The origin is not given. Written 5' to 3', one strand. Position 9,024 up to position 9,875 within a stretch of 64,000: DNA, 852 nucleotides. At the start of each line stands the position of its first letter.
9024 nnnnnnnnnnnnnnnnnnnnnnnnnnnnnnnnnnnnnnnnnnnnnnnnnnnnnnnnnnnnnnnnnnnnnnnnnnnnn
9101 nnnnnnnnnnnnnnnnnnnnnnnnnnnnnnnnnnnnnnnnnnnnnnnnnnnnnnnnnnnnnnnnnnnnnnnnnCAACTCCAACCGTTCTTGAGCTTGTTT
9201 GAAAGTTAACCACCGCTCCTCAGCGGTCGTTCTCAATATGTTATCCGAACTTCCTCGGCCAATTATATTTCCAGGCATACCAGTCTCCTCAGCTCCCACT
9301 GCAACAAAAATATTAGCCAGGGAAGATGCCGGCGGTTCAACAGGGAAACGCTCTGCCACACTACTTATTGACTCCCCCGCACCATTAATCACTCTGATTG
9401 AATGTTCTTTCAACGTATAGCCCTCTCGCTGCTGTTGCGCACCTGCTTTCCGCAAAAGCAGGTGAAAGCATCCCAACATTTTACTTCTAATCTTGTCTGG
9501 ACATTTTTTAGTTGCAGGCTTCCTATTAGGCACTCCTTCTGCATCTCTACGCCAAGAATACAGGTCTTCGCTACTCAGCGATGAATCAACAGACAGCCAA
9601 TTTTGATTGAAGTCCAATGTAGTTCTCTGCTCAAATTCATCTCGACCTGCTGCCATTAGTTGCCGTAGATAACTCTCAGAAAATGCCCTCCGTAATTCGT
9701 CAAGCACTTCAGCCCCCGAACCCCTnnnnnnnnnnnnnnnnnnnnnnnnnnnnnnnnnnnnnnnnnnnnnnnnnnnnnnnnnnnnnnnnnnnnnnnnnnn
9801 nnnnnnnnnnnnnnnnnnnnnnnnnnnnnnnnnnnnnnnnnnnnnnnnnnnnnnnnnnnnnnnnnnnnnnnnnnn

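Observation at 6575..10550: Lamassu/DdmABC-like operon with a SIR2 effector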

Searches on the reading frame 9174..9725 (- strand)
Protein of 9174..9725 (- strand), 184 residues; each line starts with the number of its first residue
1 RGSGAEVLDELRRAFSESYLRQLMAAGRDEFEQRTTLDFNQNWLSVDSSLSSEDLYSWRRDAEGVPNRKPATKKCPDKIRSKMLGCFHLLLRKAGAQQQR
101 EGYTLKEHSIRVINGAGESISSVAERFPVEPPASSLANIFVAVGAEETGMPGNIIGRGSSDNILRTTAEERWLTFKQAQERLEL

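Call 56: search_protein_representatives(alignment_id=A3)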
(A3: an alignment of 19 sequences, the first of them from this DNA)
Query: 19 sequences, 180 profile positions. Proteins with E-value up to 0.001 (for the whole library): 276; up to 1e-10: 213; up to 1e-30: 44. The best 150 are listed.
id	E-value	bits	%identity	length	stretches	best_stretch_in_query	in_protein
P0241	1.2e-82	291.9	-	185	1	1-180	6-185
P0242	4.9e-70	250.8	-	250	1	1-180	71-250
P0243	1.5e-52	193.8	-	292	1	1-180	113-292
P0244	6.2e-52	191.8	-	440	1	1-180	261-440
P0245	1.1e-50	187.7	-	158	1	23-179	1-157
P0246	6.3e-49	182.0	-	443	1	2-180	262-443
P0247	3.6e-45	169.8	-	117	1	1-115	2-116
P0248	1.2e-44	168.1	-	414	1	1-178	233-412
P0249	6.4e-44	165.7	-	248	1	1-178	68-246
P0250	2.5e-42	160.5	-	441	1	1-180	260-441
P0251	6.2e-42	159.2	-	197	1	2-118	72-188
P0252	3.6e-41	156.8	-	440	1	1-179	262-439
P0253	4.9e-41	156.3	-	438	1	4-180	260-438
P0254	9.4e-41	155.4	-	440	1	3-179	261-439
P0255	1.5e-40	154.7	-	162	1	20-180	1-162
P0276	1.2e-32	129.0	-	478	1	1-180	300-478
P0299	1.7e-28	115.4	-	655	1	2-174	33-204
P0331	4.6e-25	104.3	-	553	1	1-173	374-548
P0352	1.2e-23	99.7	-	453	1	2-170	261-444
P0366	2.1e-22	95.6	-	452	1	2-176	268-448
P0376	1.1e-21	93.2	-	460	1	1-175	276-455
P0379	9.7e-21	90.2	-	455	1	2-174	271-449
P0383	3.3e-20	88.5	-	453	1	1-173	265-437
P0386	4.9e-20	87.9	-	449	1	1-169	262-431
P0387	8.6e-20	87.1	-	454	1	2-173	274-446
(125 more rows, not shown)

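Call 57: search_protein_families(library=pfam, proteins=[P0299, P0331, P0276, P0387, P0379, P0383, P0376, P0366, P0352, P0386], max_evalue=0.01)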
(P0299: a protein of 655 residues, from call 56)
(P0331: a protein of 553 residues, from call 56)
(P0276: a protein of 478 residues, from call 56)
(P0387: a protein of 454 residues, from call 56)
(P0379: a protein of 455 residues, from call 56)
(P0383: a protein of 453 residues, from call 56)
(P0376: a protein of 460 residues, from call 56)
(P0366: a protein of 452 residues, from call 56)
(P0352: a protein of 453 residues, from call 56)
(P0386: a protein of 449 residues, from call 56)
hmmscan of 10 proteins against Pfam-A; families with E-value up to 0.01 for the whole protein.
P0299 (655 aa): 0 families

P0331 (553 aa): 1 family
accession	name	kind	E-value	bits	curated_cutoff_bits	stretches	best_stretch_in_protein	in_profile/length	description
PF13289.12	SIR2_2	-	7.6e-10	39.5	24.5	1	227-352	4-125/141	SIR2-like domain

P0276 (478 aa): 1 family
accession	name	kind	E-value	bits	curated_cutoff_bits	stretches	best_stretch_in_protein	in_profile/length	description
PF13289.12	SIR2_2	-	3.4e-08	34.1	24.5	1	155-275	3-123/141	SIR2-like domain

P0387 (454 aa): 1 family
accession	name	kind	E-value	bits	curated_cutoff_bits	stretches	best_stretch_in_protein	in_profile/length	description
PF13289.12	SIR2_2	-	1.8e-10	41.5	24.5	1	121-245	2-124/141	SIR2-like domain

P0379 (455 aa): 1 family
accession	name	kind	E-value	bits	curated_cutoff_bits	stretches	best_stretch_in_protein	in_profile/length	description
PF13289.12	SIR2_2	-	3.4e-08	34.1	24.5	1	115-232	3-120/141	SIR2-like domain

P0383 (453 aa): 1 family
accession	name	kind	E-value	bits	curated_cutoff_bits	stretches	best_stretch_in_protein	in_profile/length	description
PF13289.12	SIR2_2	-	0.00049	20.7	24.5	1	120-222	4-104/141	SIR2-like domain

P0376 (460 aa): 1 family
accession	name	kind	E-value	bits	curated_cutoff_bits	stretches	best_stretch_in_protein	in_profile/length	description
PF13289.12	SIR2_2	-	3.4e-07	30.9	24.5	1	125-266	4-134/141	SIR2-like domain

P0366 (452 aa): 1 family
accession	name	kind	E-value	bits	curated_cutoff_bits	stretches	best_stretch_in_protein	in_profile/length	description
PF13289.12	SIR2_2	-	1.4e-08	35.4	24.5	1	114-238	4-118/141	SIR2-like domain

P0352 (453 aa): 1 family
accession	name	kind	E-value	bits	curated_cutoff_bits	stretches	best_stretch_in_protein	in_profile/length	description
PF13289.12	SIR2_2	-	3.3e-09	37.4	24.5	1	113-233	2-120/141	SIR2-like domain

P0386 (449 aa): 1 family
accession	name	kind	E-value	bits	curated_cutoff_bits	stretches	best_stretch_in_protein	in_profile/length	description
PF13289.12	SIR2_2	-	1.3e-10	42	24.5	1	116-247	3-133/141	SIR2-like domain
